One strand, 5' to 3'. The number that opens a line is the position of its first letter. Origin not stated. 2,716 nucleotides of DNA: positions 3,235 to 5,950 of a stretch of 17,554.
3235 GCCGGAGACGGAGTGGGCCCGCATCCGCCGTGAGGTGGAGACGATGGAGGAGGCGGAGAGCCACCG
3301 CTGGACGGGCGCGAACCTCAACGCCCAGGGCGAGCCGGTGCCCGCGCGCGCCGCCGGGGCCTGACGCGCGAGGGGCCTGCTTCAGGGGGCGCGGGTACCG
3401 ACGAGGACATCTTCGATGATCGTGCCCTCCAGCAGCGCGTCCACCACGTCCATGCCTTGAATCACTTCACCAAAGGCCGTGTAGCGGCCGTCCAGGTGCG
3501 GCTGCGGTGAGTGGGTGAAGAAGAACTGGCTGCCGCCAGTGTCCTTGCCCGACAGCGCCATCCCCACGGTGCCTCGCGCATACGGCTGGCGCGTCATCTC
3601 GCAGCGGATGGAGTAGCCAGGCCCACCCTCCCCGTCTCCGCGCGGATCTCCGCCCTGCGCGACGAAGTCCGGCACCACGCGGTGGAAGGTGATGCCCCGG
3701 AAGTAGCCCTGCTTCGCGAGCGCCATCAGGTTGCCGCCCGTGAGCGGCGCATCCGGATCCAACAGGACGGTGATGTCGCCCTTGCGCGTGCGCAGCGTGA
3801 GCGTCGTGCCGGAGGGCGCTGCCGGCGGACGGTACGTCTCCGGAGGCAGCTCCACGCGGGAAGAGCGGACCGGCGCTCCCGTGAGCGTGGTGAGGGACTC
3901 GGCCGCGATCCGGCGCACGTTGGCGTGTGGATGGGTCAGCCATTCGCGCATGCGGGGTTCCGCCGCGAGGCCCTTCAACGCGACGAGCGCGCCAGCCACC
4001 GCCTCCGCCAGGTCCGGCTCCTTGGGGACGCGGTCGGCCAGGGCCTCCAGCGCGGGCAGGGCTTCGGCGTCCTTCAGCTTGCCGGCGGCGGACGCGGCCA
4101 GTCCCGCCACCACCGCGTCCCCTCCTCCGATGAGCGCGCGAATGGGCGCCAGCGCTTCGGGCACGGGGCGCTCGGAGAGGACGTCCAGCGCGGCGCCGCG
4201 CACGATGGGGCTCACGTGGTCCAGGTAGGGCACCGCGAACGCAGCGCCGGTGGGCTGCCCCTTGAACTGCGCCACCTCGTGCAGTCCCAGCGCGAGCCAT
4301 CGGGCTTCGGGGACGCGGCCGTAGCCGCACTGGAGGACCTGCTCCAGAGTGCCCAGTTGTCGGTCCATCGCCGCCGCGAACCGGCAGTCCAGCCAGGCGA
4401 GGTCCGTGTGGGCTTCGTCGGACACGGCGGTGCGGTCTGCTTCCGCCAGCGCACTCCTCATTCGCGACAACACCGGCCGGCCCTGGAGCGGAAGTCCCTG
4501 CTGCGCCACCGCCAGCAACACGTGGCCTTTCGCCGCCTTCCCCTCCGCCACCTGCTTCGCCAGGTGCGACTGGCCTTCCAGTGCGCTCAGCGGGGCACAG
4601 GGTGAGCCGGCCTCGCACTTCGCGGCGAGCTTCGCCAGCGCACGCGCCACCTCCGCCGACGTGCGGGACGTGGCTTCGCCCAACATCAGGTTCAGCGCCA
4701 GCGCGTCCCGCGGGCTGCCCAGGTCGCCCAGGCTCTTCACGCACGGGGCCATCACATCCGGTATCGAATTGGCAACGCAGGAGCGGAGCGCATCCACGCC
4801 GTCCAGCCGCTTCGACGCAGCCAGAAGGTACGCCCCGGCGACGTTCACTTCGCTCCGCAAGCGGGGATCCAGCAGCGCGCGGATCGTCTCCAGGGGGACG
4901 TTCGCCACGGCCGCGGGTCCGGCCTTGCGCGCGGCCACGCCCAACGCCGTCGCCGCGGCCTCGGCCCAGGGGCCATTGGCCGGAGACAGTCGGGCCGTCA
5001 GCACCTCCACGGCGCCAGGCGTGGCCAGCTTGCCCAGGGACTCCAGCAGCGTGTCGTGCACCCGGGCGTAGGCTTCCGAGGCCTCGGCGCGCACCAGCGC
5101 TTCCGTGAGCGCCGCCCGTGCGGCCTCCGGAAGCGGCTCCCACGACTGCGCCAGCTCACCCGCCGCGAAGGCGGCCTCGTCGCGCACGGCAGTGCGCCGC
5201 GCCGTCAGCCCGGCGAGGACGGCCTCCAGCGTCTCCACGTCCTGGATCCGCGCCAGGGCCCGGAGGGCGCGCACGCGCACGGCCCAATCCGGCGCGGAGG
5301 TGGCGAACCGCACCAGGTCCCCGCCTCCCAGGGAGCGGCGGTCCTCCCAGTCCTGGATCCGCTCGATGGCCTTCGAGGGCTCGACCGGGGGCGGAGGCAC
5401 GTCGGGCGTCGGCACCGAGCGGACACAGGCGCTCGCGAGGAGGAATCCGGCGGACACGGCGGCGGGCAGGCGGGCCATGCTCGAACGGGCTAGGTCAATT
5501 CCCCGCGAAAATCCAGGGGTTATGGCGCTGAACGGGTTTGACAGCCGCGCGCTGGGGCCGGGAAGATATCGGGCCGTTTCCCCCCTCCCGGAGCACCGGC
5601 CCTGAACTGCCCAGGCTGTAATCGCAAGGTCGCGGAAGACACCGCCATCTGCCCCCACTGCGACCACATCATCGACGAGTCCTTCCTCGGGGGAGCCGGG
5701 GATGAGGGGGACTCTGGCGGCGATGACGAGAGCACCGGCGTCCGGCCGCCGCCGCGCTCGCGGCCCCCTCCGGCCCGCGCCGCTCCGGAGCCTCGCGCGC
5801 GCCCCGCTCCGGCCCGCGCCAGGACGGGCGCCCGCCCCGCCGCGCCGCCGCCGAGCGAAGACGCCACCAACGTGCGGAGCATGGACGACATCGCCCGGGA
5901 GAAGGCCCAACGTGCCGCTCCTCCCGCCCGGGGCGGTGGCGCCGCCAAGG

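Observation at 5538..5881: Zinc-ribbon domain encoded without a canonical start codon (possible CTG initiation, or a mis-called gene start)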

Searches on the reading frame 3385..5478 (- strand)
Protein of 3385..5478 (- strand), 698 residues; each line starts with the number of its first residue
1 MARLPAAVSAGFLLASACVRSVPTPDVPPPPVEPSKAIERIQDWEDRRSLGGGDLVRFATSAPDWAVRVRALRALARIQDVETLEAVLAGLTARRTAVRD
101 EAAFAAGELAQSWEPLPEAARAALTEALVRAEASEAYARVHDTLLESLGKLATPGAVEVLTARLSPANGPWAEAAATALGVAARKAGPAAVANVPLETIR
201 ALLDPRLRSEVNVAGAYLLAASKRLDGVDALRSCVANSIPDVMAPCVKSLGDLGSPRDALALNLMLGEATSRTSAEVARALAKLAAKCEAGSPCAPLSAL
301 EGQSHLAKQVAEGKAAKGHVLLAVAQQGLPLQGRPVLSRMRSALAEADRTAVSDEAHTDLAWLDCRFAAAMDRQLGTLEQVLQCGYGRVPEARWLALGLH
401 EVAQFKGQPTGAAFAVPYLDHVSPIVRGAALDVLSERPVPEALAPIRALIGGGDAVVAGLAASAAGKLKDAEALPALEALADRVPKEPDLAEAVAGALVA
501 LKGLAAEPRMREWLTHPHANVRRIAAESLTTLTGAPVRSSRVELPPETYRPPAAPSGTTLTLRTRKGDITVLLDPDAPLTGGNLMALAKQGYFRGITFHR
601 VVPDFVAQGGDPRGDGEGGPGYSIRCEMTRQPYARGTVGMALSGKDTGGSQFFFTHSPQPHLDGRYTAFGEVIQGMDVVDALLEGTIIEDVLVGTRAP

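Call 63: search_protein_families(library=pfam, proteins=[window:3385-5478:-], max_evalue=0.00001)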
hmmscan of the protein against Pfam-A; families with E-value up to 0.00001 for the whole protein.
window:3385-5478:- (698 aa): 2 families
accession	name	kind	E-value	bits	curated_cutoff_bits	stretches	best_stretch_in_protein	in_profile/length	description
PF00160.26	Pro_isomerase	-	3.8e-36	125.1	21.7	1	560-686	2-141/159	Cyclophilin type peptidyl-prolyl cis-trans isomerase/CLD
PF13646.12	HEAT_2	-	3.3e-21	75.8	27.7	1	416-493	5-82/88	HEAT repeats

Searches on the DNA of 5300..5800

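Call 28: search_rna_families(source=window, start=5300, end=5800, threshold=evalue, max_evalue=1)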
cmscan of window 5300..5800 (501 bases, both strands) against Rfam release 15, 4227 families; matches with E-value up to 1: 0.
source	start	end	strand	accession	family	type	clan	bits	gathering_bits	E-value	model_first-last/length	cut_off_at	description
